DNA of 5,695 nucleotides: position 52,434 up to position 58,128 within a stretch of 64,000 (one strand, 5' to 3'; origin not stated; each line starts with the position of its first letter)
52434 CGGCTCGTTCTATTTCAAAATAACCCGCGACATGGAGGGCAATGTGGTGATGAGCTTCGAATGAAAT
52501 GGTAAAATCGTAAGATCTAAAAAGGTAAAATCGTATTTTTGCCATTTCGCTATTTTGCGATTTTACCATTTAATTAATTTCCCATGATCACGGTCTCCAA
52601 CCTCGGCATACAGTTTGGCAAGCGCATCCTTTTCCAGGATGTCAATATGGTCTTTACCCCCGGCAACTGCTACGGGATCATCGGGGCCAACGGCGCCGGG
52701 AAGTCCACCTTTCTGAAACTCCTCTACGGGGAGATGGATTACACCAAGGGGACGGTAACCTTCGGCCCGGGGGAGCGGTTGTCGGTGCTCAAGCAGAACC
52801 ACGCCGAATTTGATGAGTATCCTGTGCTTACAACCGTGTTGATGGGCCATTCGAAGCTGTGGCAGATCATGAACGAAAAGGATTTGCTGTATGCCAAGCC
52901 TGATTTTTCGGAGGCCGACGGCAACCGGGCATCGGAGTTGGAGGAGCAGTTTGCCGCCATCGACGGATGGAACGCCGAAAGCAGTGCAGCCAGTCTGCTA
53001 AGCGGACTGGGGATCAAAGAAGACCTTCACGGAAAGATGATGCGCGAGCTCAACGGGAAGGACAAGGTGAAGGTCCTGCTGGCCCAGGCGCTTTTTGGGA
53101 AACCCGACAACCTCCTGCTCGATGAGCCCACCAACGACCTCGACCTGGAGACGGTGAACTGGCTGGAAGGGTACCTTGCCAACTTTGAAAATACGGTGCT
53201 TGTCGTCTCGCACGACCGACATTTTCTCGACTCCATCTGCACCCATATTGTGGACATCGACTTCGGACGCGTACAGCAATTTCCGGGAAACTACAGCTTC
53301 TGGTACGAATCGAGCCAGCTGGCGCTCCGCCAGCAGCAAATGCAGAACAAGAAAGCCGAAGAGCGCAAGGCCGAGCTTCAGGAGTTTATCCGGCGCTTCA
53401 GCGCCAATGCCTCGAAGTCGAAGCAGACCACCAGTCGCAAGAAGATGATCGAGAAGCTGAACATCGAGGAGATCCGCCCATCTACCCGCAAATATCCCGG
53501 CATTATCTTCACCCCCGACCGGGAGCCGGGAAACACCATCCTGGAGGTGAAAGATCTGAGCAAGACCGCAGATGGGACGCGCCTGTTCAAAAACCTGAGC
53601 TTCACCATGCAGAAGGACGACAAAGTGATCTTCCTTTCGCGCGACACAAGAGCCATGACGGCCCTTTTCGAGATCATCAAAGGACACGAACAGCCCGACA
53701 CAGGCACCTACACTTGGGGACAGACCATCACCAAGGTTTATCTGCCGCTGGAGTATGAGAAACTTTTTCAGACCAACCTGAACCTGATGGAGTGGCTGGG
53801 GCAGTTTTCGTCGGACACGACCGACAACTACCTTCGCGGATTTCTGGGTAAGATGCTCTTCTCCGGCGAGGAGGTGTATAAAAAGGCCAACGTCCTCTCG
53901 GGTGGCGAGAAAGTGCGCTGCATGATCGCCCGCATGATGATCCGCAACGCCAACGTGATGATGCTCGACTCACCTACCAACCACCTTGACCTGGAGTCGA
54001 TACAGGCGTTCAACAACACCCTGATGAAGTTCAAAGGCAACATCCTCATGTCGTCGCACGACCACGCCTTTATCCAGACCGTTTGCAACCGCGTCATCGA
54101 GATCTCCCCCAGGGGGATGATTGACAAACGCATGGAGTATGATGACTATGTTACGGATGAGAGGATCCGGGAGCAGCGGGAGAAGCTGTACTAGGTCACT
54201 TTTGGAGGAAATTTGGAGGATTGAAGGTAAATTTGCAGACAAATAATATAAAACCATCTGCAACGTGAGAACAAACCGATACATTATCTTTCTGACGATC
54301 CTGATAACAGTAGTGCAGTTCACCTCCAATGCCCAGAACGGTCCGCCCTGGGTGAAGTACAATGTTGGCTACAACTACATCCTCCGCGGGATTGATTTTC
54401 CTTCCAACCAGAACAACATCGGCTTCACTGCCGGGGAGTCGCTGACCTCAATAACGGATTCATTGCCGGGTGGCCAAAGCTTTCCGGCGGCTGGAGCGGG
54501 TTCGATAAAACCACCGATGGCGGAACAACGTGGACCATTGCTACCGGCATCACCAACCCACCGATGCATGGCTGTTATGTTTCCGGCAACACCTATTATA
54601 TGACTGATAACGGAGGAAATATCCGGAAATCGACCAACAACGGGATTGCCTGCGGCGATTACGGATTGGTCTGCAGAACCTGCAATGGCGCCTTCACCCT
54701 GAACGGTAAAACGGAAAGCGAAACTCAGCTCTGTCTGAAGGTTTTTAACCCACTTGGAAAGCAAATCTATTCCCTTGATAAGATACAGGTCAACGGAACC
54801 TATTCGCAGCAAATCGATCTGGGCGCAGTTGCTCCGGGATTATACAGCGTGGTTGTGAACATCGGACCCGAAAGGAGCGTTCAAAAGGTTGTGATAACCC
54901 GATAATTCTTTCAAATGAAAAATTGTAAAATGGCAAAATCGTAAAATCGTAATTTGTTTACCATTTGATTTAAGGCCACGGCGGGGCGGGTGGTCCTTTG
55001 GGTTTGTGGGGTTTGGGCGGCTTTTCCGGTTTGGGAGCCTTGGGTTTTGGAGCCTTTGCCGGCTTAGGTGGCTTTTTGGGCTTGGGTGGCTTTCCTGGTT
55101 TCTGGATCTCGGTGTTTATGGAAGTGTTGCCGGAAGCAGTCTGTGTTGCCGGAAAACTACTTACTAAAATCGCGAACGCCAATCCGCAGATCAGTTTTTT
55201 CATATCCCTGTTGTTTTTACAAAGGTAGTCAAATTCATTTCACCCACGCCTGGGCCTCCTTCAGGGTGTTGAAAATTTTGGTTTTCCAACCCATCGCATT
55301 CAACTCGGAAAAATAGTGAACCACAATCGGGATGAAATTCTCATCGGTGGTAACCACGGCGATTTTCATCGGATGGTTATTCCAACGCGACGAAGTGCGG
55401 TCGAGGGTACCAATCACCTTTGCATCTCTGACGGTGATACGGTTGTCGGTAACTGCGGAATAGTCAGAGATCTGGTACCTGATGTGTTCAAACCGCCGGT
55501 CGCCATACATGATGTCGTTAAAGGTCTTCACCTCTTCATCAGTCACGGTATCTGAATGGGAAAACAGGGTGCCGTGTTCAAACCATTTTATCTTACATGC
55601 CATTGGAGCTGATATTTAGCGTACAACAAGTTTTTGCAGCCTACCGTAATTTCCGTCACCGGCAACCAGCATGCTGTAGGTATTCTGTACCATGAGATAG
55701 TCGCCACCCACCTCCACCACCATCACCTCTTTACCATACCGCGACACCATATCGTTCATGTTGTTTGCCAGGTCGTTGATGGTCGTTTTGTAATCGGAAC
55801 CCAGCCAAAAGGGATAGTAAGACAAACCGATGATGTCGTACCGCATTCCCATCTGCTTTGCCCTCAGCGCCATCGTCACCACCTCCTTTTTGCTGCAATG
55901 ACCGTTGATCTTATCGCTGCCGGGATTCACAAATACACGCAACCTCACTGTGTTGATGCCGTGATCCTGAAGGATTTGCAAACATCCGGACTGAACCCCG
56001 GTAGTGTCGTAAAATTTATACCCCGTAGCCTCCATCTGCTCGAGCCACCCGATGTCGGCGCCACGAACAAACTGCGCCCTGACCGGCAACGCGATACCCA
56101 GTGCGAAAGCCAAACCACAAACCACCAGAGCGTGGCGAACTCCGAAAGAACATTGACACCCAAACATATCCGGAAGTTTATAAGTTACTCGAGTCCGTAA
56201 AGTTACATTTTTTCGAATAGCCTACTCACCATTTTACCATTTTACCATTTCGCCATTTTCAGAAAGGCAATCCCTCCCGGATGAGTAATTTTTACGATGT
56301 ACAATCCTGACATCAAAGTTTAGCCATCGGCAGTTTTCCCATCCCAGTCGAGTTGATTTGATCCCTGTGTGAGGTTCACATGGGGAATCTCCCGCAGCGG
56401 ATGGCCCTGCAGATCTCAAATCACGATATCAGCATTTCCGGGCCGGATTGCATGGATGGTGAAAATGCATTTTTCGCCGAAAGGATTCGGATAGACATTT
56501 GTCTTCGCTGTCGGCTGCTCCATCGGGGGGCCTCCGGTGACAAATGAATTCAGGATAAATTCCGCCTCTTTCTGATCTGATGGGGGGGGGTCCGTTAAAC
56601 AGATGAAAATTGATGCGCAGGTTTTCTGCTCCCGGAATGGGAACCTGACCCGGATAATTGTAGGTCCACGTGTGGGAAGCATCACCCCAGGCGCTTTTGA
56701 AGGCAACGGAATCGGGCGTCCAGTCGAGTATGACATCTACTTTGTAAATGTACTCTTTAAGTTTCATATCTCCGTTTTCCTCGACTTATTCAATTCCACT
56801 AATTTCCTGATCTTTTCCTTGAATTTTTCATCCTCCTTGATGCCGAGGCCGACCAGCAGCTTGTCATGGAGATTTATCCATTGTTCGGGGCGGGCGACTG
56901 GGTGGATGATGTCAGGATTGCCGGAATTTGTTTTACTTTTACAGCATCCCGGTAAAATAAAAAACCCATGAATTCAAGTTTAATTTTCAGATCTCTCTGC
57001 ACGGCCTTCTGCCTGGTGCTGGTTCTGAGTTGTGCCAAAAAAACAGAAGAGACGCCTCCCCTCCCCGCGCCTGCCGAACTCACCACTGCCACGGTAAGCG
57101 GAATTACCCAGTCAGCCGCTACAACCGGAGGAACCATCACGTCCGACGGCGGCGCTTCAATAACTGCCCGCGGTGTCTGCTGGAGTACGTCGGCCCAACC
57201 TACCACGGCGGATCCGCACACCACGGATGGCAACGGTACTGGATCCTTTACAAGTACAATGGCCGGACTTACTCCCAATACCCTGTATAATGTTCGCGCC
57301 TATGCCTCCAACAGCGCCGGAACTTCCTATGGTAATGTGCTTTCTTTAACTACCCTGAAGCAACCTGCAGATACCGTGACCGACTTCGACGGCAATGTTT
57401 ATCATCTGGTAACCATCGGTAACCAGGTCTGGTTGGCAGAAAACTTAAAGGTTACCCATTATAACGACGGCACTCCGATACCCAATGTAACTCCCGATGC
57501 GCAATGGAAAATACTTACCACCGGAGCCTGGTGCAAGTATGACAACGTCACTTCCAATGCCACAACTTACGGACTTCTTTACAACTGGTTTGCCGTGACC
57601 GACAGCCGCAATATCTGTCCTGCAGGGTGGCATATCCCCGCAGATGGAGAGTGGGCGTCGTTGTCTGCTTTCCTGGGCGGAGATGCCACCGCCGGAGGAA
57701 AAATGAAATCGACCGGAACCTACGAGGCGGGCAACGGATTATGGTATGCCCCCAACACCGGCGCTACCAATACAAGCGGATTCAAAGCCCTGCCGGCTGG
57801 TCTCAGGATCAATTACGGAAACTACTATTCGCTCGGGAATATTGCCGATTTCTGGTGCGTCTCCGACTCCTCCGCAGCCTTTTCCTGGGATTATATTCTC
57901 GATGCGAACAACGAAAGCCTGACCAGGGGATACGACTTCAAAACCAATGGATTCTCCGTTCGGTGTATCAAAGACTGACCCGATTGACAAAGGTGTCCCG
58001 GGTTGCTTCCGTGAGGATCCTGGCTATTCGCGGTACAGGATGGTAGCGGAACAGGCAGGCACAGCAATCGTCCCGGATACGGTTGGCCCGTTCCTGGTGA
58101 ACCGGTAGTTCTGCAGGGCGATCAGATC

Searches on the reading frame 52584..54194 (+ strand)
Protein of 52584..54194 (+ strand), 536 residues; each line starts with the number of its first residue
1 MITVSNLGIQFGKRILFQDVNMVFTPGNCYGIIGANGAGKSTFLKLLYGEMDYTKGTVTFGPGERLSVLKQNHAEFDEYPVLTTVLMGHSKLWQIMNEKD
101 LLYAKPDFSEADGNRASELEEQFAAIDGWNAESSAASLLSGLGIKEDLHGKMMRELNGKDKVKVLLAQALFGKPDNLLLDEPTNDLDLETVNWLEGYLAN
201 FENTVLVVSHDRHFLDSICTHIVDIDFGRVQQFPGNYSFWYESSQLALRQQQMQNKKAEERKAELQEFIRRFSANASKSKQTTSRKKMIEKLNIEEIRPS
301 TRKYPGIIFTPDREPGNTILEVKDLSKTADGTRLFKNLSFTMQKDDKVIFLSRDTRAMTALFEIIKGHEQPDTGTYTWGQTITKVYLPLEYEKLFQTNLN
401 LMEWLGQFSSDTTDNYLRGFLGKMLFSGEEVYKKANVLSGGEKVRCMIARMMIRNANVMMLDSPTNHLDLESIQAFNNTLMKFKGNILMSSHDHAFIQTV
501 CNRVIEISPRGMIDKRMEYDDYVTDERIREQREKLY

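Call 7: search_protein_families(library=pfam, proteins=[window:52584-54194:+], max_evalue=0.01)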
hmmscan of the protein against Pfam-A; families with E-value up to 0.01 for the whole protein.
window:52584-54194:+ (536 aa): 7 families
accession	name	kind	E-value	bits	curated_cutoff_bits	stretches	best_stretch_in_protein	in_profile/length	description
PF00005.33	ABC_tran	-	4.4e-32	112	25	2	18-184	2-137/137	ABC transporter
PF12848.13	ABC_tran_Xtn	-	3.5e-20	72.3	25.9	1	223-304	1-80/85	ABC transporter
PF02463.25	SMC_N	-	2.6e-06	27.5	40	0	280-508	115-212/220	RecF/RecN/SMC N terminal domain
PF13304.12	AAA_21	-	1.2e-05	26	27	1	30-48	2-20/304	AAA domain, putative AbiEii toxin, Type IV TA system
PF13476.12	AAA_23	-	0.0024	18.9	27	0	17-45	10-37/201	AAA domain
PF05997.17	Nop52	-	0.0058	16.7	27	0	192-297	131-216/259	Nucleolar protein,Nop52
PF13555.12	AAA_29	-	0.0083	16.3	27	0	17-44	12-39/61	P-loop containing region of AAA domain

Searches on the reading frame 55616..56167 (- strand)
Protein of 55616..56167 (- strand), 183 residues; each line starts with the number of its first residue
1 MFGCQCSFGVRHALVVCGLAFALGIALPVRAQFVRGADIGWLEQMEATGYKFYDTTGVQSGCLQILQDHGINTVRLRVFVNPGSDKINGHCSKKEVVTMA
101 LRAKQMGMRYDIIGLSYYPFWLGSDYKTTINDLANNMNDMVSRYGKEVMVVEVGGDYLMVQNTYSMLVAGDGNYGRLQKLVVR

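Call 41: search_protein_families(library=pfam, proteins=[window:55616-56167:-], max_evalue=0.001)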
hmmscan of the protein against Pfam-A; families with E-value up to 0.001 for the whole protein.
window:55616-56167:- (183 aa): 1 family
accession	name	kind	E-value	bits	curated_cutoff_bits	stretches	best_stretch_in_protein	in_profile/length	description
PF07745.19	Glyco_hydro_53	-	9.2e-32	110.8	24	2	35-109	2-80/340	Glycosyl hydrolase family 53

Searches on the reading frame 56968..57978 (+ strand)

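Call 41: search_protein_families(library=pfam, proteins=[window:56968-57978:+], max_evalue=0.001)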
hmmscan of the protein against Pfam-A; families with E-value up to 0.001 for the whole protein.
window:56968-57978:+ (336 aa): 1 family
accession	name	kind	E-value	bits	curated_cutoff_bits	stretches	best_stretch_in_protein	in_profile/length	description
PF09603.15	Fib_succ_major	-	1.4e-43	149.7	33.9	1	148-335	1-187/187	Fibrobacter succinogenes major domain (Fib_succ_major)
